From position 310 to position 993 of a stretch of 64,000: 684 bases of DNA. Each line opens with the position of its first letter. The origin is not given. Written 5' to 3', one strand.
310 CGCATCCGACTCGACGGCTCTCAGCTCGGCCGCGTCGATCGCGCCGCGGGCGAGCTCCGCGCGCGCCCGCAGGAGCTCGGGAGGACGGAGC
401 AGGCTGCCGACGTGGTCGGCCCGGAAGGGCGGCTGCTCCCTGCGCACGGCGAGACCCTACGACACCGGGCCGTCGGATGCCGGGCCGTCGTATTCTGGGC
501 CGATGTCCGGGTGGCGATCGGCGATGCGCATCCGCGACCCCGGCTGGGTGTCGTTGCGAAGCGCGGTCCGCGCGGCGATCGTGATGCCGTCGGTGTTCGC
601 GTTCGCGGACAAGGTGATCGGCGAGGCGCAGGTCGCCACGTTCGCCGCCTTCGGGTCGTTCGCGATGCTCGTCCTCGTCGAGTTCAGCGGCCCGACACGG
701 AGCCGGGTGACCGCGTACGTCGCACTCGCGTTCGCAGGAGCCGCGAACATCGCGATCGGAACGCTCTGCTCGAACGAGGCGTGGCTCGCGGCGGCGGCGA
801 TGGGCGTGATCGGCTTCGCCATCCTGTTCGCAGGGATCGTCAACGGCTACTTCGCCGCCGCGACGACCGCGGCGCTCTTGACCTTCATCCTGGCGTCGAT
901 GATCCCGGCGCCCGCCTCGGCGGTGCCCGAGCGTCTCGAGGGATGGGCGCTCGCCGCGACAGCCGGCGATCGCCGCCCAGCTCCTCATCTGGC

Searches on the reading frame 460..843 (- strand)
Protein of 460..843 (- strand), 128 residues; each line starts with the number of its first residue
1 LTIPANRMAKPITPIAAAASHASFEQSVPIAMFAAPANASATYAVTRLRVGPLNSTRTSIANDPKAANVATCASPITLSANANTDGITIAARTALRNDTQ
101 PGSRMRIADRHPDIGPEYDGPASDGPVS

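Call 33: search_protein_families(library=pfam, alignment_id=A3, max_evalue=0.0001)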
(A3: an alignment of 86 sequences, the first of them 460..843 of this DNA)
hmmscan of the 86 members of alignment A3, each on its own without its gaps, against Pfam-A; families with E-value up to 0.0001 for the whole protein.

A. member 1, window:460-843:- (128 aa): 0 families

B. families by the number of members that match (of 86 scanned): 99 families (the first 25 are shown)
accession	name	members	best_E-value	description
PF12802.13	MarR_2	3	4.4e-16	MarR family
PF01047.28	MarR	3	1.2e-12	MarR family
PF13412.12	HTH_24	3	4e-07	Winged helix-turn-helix DNA-binding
PF13581.12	HATPase_c_2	2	1.9e-24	Histidine kinase-like ATPase domain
PF03631.20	Virul_fac_BrkB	2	3.1e-24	Virulence factor BrkB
PF04542.20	Sigma70_r2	2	1.8e-23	Sigma-70 region 2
PF01209.24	Ubie_methyltran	2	1.7e-19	ubiE/COQ5 methyltransferase family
PF04545.22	Sigma70_r4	2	1.3e-18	Sigma-70, region 4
PF13847.12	Methyltransf_31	2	5.1e-17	Methyltransferase domain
PF13649.12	Methyltransf_25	2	1e-16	Methyltransferase domain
PF08241.18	Methyltransf_11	2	2.7e-16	Methyltransferase domain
PF00903.31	Glyoxalase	2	1.9e-12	Glyoxalase/Bleomycin resistance protein/Dioxygenase superfamily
PF08242.18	Methyltransf_12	2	3.8e-11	Methyltransferase domain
PF13466.11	STAS_2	2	1.3e-09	STAS domain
PF01740.26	STAS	2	8.5e-09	STAS domain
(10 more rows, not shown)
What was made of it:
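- Checked: The window has exactly two Sigma70_r2 proteins (call 33):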
